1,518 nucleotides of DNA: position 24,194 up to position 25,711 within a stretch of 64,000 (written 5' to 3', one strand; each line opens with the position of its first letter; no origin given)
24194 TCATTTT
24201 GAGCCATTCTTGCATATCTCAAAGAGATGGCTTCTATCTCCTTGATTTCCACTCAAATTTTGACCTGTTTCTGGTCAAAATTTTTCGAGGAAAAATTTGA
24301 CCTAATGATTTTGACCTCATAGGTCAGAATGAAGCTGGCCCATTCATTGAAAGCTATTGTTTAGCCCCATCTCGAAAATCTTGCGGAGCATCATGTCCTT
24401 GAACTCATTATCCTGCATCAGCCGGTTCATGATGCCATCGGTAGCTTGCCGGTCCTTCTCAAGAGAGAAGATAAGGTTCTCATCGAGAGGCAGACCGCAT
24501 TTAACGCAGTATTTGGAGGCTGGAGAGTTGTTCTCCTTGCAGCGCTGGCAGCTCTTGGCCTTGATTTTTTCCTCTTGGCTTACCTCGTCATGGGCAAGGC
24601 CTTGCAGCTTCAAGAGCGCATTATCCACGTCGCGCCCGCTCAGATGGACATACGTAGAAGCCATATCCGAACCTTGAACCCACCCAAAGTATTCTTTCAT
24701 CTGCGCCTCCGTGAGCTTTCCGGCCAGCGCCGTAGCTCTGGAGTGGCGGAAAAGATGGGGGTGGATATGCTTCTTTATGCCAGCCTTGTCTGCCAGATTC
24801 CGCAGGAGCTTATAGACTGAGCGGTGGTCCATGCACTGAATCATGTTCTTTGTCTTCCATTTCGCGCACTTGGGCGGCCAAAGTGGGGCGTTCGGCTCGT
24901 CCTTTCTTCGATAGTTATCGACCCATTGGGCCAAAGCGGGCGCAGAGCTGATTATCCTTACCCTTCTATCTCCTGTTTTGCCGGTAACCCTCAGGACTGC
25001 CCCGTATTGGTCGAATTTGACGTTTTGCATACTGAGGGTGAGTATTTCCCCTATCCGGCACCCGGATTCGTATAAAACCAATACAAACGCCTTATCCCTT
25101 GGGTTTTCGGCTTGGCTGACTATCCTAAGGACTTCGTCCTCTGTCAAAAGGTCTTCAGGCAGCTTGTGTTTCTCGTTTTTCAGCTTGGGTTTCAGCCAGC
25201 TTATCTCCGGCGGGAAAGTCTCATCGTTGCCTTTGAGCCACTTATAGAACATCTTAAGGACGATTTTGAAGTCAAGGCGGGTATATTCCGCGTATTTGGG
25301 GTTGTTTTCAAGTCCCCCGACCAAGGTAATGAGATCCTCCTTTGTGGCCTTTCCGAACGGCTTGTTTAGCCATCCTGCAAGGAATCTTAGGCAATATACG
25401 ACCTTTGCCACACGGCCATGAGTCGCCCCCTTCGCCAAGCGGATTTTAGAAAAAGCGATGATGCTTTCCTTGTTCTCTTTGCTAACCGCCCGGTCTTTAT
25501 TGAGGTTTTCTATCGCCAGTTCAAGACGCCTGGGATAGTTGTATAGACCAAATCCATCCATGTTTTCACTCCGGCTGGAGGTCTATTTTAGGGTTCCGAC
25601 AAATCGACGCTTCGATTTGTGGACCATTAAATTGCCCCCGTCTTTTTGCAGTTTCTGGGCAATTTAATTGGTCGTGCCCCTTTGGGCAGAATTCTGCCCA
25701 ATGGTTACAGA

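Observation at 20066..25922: Tandem integration hotspot at tRNA-Leu(CAA): one intact low-GC element with integrase plus an older ~0.8-kb remnant, marked by three copies of the tRNA 3' end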

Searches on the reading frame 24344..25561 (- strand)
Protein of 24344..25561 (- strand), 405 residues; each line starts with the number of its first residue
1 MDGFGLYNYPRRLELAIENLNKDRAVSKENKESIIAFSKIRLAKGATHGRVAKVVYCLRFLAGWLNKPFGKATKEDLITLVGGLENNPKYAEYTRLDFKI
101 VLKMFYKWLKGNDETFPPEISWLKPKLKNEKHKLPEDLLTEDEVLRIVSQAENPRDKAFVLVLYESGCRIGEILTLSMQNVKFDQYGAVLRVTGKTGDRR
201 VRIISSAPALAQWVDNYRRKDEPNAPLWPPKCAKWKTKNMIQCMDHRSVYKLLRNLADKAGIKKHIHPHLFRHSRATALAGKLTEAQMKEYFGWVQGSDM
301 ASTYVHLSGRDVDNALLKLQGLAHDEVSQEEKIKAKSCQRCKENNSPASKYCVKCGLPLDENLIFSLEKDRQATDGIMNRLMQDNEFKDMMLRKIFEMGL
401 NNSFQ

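Call 7: search_protein_families(library=pfam, proteins=[window:24344-25561:-], max_evalue=0.01)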
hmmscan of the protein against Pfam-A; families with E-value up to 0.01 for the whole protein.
window:24344-25561:- (405 aa): 2 families
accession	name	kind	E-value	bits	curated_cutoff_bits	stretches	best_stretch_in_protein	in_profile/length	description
PF00589.27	Phage_integrase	-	1.7e-20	74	27.1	1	139-308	3-169/172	Phage integrase family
PF12773.13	DZR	-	0.0006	20.4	27.3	1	338-359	1-22/45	Double zinc ribbon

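Call 8: search_protein_families(library=phrogs, proteins=[window:24344-25561:-], max_evalue=0.01)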
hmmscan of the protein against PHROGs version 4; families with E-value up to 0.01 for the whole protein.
window:24344-25561:- (405 aa): 4 families
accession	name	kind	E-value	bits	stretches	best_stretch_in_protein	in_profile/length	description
phrog_216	-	integration and excision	2.8e-26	93.3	1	128-354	45-273/301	integrase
phrog_1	-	integration and excision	6.2e-26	92.8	1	66-343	202-477/611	integrase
phrog_5127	-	integration and excision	7.5e-05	23.4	1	102-179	163-237/355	integrase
phrog_5830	-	integration and excision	0.0043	17.3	1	135-199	108-174/318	integrase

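Call 9: find_homologous_proteins(query=window:24344-25561:-, max_evalue=0.00001)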
Query window:24344-25561:- (405 aa): 3062 proteins with E <= 0.00001 among 8000 candidates; the best 120 are listed.
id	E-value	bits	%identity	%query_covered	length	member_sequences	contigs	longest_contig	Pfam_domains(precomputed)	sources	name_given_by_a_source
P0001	2.6e-276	934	100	100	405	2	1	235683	PF00589.28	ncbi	ncbi:MAG: site-specific integrase [Candidatus Micrarchaeia archaeon]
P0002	2.0e-247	839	89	100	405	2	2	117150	PF00589.28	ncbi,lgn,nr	ncbi:site-specific integrase [Candidatus Micrarchaeota archaeon]|nr:site-specific integrase [Candida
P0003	1.1e-244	830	87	100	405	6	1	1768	PF00589.28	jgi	jgi:integrase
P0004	4.5e-221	752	78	100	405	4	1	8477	PF00589.28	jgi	-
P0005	1.1e-219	747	78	100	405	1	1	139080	PF00589.28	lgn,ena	-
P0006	6.3e-219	745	78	100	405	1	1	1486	PF00589.28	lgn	-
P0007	1.3e-217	741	78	100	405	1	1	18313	PF00589.28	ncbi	-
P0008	3.6e-215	733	77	100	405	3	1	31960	PF00589.28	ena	-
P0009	4.4e-206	703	73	100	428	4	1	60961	PF00589.28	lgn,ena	-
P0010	3.8e-203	693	71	100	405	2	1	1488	PF00589.28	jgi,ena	-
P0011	5.4e-194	663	69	99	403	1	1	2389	PF00589.28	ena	-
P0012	5.4e-187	640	68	100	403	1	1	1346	PF00589.28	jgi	jgi:integrase/ribosomal protein L40E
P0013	8.3e-187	639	68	100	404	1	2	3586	PF00589.28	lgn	-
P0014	1.1e-184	632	68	100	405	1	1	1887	PF00589.28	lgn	-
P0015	1.3e-184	632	67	99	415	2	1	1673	PF00589.28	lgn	-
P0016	1.6e-183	628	68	99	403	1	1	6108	PF00589.28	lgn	-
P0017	4.3e-182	624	65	99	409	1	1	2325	PF00589.28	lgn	-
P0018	4.8e-182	624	67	98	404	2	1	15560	PF00589.28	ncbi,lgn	ncbi:MAG: site-specific integrase [Candidatus Micrarchaeota archaeon]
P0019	8.4e-182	623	67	100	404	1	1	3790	PF00589.28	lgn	-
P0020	1.3e-181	622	64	100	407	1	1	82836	PF00589.28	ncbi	ncbi:MAG: tyrosine-type recombinase/integrase [Candidatus Micrarchaeota archaeon]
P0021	4.1e-181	620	67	97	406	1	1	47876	PF00589.28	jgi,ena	-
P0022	6.9e-180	616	67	99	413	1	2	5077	PF00589.28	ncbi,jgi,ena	-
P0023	1.4e-179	615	66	97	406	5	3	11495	PF00589.28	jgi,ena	jgi:integrase/ribosomal protein L40E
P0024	3.4e-178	611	65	100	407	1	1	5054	PF00589.28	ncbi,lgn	-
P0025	5.0e-177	607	64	100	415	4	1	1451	PF00589.28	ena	-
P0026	5.6e-176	604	64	100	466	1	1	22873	PF00589.28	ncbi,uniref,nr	ncbi:Tyrosine recombinase XerA [Candidatus Bilamarchaeum dharawalense]|uniref:Tyrosine recombinase X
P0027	5.4e-175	600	64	100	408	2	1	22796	PF00589.28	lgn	-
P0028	5.8e-175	600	64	98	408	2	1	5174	PF00589.28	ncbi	-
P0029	1.6e-174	599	64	100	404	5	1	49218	PF00589.28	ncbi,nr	ncbi:tyrosine-type recombinase/integrase [Candidatus Micrarchaeota archaeon]|nr:tyrosine-type recomb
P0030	1.6e-173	595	63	99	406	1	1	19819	PF00589.28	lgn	-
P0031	1.4e-172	592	64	100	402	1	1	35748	PF00589.28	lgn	-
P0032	1.9e-172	592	64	100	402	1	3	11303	PF00589.28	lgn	-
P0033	2.9e-172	591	63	98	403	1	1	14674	PF00589.28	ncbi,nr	ncbi:Tyrosine recombinase XerA [uncultured archaeon]|nr:Tyrosine recombinase XerA [uncultured archae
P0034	5.8e-170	584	62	100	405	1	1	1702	PF00589.28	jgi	jgi:integrase/recombinase XerD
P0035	9.5e-168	576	63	100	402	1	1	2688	PF00589.28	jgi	jgi:integrase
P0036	1.2e-167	576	63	99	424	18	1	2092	PF00589.28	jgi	-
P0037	5.5e-167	574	62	100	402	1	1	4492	PF00589.28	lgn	-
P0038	6.3e-167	574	62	99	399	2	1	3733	PF00589.28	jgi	jgi:integrase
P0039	1.9e-166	572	63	99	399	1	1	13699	PF00589.28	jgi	-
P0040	2.1e-166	572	60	100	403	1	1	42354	PF00589.28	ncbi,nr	ncbi:tyrosine-type recombinase/integrase [Candidatus Micrarchaeota archaeon]|nr:tyrosine-type recomb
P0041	4.2e-166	571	63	99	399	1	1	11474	PF00589.28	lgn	-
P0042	5.5e-166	571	62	100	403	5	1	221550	PF00589.28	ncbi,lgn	ncbi:MAG: tyrosine-type recombinase/integrase [Candidatus Bilamarchaeum sp.]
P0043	8.1e-166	570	59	100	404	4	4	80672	PF00589.28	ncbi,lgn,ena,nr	ncbi:MAG: tyrosine-type recombinase/integrase [Candidatus Micrarchaeota archaeon]|nr:site-specific i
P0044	9.0e-166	570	62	100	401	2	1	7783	PF00589.28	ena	-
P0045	1.3e-165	569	62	99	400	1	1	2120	PF00589.28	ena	-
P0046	2.0e-165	569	61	100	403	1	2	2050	PF00589.28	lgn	-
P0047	3.4e-165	568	62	99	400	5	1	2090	PF00589.28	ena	-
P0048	3.8e-165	568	60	100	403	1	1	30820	PF00589.28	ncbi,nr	ncbi:tyrosine-type recombinase/integrase [Candidatus Micrarchaeota archaeon]|nr:tyrosine-type recomb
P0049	1.5e-164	566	61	100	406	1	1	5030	PF00589.28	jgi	jgi:integrase/recombinase XerD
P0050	2.0e-164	566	62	99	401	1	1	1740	PF00589.28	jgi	-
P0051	3.3e-164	565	61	99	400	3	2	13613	PF00589.28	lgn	-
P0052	6.1e-164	564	62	99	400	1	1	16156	PF00589.28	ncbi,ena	-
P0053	7.2e-164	564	59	100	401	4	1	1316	PF00589.28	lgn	-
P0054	1.1e-163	563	63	98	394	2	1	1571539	PF00589.28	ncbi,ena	-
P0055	1.3e-163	563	60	100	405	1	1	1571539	PF00589.28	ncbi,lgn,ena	-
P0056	2.3e-163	562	60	100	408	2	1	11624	PF13240.12,PF00589.28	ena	-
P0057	4.1e-163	561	60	99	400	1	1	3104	PF00589.28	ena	-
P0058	1.1e-162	560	60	100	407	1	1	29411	PF00589.28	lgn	-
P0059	1.8e-162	559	62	99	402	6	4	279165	PF00589.28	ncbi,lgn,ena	ncbi:MAG: tyrosine-type recombinase/integrase [Candidatus Micrarchaeota archaeon]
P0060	3.9e-162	558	60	99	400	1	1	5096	PF00589.28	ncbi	-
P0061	4.5e-162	558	58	100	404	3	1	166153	PF00589.28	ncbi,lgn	-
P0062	9.0e-162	557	62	98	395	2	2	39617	PF00589.28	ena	-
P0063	2.3e-161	555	61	98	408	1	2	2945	PF00589.28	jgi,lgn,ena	-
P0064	5.8e-161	554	62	97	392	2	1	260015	PF00589.28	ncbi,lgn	-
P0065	7.2e-161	554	62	99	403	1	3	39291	PF00589.28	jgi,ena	jgi:integrase/ribosomal protein L40E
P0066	1.4e-160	553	62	99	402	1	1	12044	PF00589.28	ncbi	-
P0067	1.8e-160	553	59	100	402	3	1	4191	PF00589.28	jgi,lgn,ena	-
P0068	1.8e-160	552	62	98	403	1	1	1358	PF13240.12,PF00589.28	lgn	-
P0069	2.3e-160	552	61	98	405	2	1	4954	PF00589.28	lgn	-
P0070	6.8e-160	551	62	100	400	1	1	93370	PF00589.28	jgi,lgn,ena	-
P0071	8.0e-160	550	59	99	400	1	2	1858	PF13240.12,PF12773.14,PF00589.28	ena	-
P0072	1.2e-159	550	61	99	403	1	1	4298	PF00589.28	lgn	-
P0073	1.7e-159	549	62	100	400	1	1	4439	PF00589.28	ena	-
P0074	2.2e-159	549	61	99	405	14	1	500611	PF00589.28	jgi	jgi:integrase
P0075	2.5e-159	549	59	99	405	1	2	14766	PF00589.28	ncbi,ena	-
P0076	3.5e-159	548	61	100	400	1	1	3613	PF00589.28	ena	-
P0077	8.0e-159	547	60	100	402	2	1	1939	PF00589.28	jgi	-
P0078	4.1e-158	545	59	99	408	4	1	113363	PF00589.28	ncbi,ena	-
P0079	7.2e-158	544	61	99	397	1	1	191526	PF00589.28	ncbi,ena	-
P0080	1.8e-157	543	61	99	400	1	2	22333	PF00589.28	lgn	-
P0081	1.9e-157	543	61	100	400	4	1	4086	PF00589.28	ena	-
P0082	3.0e-157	542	60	98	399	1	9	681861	PF00589.28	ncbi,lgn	-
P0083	5.3e-157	541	60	99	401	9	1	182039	PF13240.12,PF00589.28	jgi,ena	-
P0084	6.7e-157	541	59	99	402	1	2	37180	PF00589.28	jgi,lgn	-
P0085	7.8e-157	541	61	99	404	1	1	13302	PF00589.28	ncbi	-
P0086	1.9e-156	539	57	100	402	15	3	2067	PF00589.28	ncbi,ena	-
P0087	2.2e-156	539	59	99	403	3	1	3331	PF13240.12,PF00589.28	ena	-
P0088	3.7e-156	538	59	100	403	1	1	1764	PF13240.12,PF12773.14,PF00589.28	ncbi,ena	-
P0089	3.9e-156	538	61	97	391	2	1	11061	PF00589.28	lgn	-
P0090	3.9e-156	538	59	99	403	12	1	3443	PF13240.12,PF00589.28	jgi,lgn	-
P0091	4.5e-156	538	60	100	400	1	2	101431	PF00589.28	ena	-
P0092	1.3e-155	537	60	99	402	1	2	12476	PF00589.28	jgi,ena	-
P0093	1.3e-155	537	61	98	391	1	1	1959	PF00589.28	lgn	-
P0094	2.0e-155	536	59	99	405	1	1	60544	PF00589.28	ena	-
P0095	3.1e-155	535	59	99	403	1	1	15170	PF00589.28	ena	-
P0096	3.9e-155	535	60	97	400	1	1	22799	PF00589.28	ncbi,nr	ncbi:MAG: site-specific integrase [Candidatus Burarchaeum sp.]|nr:site-specific integrase [Candidatu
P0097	6.3e-155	534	60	99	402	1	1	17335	PF00589.28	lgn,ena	-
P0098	6.5e-155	534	58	98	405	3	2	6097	PF13240.12,PF12773.14,PF00589.28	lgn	-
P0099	4.4e-153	528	58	98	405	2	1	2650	PF00589.28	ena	-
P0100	1.0e-152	527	59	98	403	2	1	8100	PF13240.12,PF00589.28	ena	-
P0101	1.8e-152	526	58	99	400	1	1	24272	PF00589.28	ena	-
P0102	7.5e-152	524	58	99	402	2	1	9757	PF13240.12,PF00589.28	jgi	-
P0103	1.7e-151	523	58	99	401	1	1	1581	PF13240.12,PF00589.28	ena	-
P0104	1.8e-151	523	57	98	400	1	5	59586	PF00589.28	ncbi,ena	-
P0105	6.3e-151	521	59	96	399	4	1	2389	PF00589.28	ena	-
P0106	6.3e-151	521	57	99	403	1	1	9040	PF00589.28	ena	-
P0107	2.0e-150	519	76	73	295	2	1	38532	PF00589.28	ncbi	ncbi:MAG: tyrosine-type recombinase/integrase, partial [Candidatus Micrarchaeota archaeon]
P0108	4.8e-150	518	58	98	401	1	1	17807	PF00589.28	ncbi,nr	ncbi:tyrosine-type recombinase/integrase [Candidatus Micrarchaeota archaeon]|nr:tyrosine-type recomb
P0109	7.1e-150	518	57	99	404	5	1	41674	PF13240.12,PF00589.28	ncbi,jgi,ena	ncbi:MAG: tyrosine-type recombinase/integrase [Candidatus Micrarchaeia archaeon]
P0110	1.2e-149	517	58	99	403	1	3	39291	PF00589.28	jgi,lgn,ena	jgi:site-specific recombinase XerD/ribosomal protein L40E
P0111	4.4e-149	515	56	99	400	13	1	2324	PF00589.28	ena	-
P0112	1.5e-148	513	56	100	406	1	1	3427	PF00589.28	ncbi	-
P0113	3.6e-148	512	57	99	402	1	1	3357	PF00589.28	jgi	-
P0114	1.0e-147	511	57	98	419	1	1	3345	PF00589.28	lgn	-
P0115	1.4e-147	510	62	89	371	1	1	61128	PF00589.28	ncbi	-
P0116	2.3e-147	509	56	99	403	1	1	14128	PF13240.12,PF00589.28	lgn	-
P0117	7.2e-147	508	57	96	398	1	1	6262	PF00589.28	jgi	jgi:site-specific recombinase XerD/RNA polymerase subunit RPABC4/transcription elongation factor Spt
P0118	1.8e-146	506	57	96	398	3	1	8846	PF00589.28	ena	-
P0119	2.1e-146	506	59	96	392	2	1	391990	PF00589.28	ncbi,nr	ncbi:tyrosine-type recombinase/integrase [Candidatus Micrarchaeota archaeon]|nr:tyrosine-type recomb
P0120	6.8e-146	505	58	98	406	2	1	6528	PF00589.28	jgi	-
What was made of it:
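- More than 3,000 homologues were found, and nearly all the best hits that a source names are from Micrarchaeota/DPANN (call 9). Some database records name homologues 'XerA' (call 9).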

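Call 11: find_related_loci(query=A1, collection=genome_contigs, flank=10000)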
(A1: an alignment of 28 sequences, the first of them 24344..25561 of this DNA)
Query A1 (405 aa) in genome_contigs; peptide patterns used: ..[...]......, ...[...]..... (x = any residue, [..] = any of these).
599 stretches matched a pattern (row limit reached: there are more); 260 encode a relative of the query (tblastn E <= 1e-3); the best 80 are kept; 77 distinct loci.
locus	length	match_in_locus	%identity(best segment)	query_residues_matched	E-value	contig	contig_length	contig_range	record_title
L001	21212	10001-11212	89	1-404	0e+0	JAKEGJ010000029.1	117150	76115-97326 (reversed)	MAG: Candidatus Micrarchaeota archaeon isolate PMV_4.13 PMV_4.13.k101_5026497, whole genome shotgun sequence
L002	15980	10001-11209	81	1-403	0e+0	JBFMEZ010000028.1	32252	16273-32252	MAG: Candidatus Micrarchaeota archaeon isolate MAG258 MAG258_28, whole genome shotgun sequence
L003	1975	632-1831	73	1-400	0e+0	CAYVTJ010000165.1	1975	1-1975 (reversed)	MAG TPA_asm: Candidatus Micrarchaeota archaeon isolate binchicken_co15_137 genome assembly, contig: NODE_75830_length_19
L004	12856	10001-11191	67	6-401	0e+0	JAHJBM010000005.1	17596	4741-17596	MAG: Candidatus Micrarchaeota archaeon isolate Modern_marine.mb.254 Modern_marine.mb.254_k141_91799, whole genome shotgu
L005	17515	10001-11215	64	1-404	0e+0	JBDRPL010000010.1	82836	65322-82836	MAG: Candidatus Micrarchaeota archaeon isolate MEGAHIT-group-2.116 k141_27478, whole genome shotgun sequence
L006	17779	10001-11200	63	1-404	7e-179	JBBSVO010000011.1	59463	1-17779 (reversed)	MAG: Candidatus Micrarchaeota archaeon isolate H52-bin163_1 H52_bin163_1_000000000011, whole genome shotgun sequence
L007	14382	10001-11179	63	6-400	7e-177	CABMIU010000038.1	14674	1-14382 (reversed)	uncultured archaeon isolate LFW-281_4 genome assembly, contig: LFW2814_43, whole genome shotgun sequence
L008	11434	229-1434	64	2-405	4e-172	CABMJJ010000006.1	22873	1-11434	uncultured archaeon isolate LFW-283_2 genome assembly, contig: LFW2832_4, whole genome shotgun sequence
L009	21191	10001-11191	63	1-401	6e-171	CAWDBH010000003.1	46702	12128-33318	MAG: uncultured Candidatus Micrarchaeota archaeon isolate MFD01689.bin.2.62 genome assembly, contig: contig_21111, whole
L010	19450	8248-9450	60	1-404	5e-171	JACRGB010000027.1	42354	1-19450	MAG: Candidatus Micrarchaeota archaeon isolate NC_groundwater_1740_Pr3_B-0.1um_41_29 SR-2_scaffold_141_2252328, whole ge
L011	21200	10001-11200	60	1-404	1e-169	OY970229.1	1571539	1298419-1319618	MAG: uncultured Candidatus Micrarchaeota archaeon isolate MFD01476.bin.c.6 genome assembly, chromosome: 1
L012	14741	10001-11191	62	1-401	3e-169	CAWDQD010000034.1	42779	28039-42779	MAG: uncultured Candidatus Micrarchaeota archaeon isolate MFD01689.bin.1.58 genome assembly, contig: contig_69979, whole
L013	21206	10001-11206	58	1-404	2e-167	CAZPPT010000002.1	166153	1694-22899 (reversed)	MAG TPA_asm: Candidatus Micrarchaeota archaeon isolate SRP093185_co1_148 genome assembly, contig: NODE_12_length_166153_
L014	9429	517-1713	61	1-401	1e-165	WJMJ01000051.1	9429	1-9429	MAG: Promethearchaeota archaeon isolate RBin_111 k141_1332961, whole genome shotgun sequence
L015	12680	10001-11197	59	4-405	2e-165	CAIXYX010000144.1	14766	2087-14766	uncultured Candidatus Micrarchaeota archaeon isolate A14_bin-2075 genome assembly, contig: bin-2075:144/146, whole genom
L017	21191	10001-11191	61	1-401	6e-165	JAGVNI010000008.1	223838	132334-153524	MAG: archaeon isolate DeMMO3_13 c_000000063438, whole genome shotgun sequence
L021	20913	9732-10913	61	6-404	1e-163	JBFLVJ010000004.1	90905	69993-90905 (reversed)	MAG: Candidatus Micrarchaeota archaeon isolate MAG003 MAG003_4, whole genome shotgun sequence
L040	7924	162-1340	55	1-401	7e-142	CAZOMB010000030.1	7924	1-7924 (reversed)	MAG TPA_asm: Candidatus Micrarchaeota archaeon isolate binchicken_co334_127 genome assembly, contig: NODE_17468_length_7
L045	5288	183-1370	53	1-404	8e-140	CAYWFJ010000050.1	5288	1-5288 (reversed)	MAG TPA_asm: Candidatus Micrarchaeota archaeon isolate SRP263991_co4_496 genome assembly, contig: NODE_26162_length_5288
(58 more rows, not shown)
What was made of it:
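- On XerA chromosome-dimer resolvase: Several MAGs have 2-4 copies (call 11).
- Several genomes carry 2-4 copies of the integrase (call 11). There are 2-4 copies per genome (call 11).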

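Call 37: find_related_loci(query=A1, collection=viral_contigs, flank=10000)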
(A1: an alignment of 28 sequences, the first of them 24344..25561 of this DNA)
Query A1 (405 aa) in viral_contigs; peptide patterns used: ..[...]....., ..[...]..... (x = any residue, [..] = any of these).
17 stretches matched a pattern; 1 encode a relative of the query (tblastn E <= 1e-3); 1 distinct loci.
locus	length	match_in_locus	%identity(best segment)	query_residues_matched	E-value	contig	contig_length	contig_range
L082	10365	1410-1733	32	94-212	4e-10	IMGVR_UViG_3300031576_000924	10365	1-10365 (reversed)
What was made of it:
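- On Provirus: IMG/VR holds one distant partial match (call 37).
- Tried and rejected: IMG/VR holds no real relative of the integrase (call 37).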

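Call 38: search_solved_structures(query=window:24344-25561:-, max_evalue=0.001)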
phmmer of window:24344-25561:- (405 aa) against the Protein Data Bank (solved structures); distinct sequences matched with E-value up to 0.001: 6.
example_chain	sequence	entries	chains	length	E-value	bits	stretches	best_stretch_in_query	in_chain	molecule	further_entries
4a8e_A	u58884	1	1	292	3e-15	59.4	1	126-293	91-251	PROBABLE TYROSINE RECOMBINASE XERC-LIKE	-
5hxy_A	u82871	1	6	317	1.4e-10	44.1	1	63-282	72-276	Tyrosine recombinase XerA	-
1a0p_A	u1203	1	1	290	5.9e-10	42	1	71-304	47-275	SITE-SPECIFIC RECOMBINASE XERD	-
2a3v_A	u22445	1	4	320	3.8e-08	36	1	131-204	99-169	site-specific recombinase IntI4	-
5dcf_A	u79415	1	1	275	8.5e-08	34.9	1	147-304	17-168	Tyrosine recombinase XerD,DNA translocase FtsK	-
9i5v_14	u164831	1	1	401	4.6e-05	25.9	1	151-308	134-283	Ribosome-associated translation inhibitor RaiA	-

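Call 39: search_protein_families(library=ncbifam, proteins=[window:24344-25561:-], max_evalue=0.01)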
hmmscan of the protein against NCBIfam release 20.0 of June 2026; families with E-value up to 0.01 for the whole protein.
window:24344-25561:- (405 aa): 10 families
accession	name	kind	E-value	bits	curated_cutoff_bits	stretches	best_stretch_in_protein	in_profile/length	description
NF040815.2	recomb_XerA_Arch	equivalog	3.3e-28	99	220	1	63-280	29-227/263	site-specific tyrosine recombinase/integron integrase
TIGR02224.1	recomb_XerC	equivalog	1.1e-24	87.3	335.15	1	102-279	73-249/295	tyrosine recombinase XerC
TIGR02225.1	recomb_XerD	equivalog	2.2e-23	83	329.6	1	69-279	38-246/290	site-specific tyrosine recombinase XerD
NF001399.0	PRK00283.1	subfamily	5.2e-22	78.4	279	1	71-279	50-255/300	tyrosine recombinase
TIGR02249.1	integrase_gron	subfamily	1.2e-13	51.1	265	2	56-203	25-165/315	integron integrase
NF002331.0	PRK01287.1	subfamily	1.5e-12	47.1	371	1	93-279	98-284/365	site-specific tyrosine recombinase XerC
NF011946.0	PRK15417.1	equivalog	9.7e-10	38.1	435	1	122-210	100-188/337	integron integrase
NF003462.0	PRK05084.1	equivalog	8.4e-09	34.6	267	1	150-319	191-356/360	tyrosine recombinase XerS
NF007371.0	PRK09871.1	subfamily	4e-06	26.5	222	1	151-293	23-161/198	tyrosine-type DNA invertase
NF007370.0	PRK09870.1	subfamily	0.00025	20.8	221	1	242-292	114-165/200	tyrosine-type DNA invertase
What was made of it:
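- The closest models and structures are Xer proteins (calls 38, 39).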
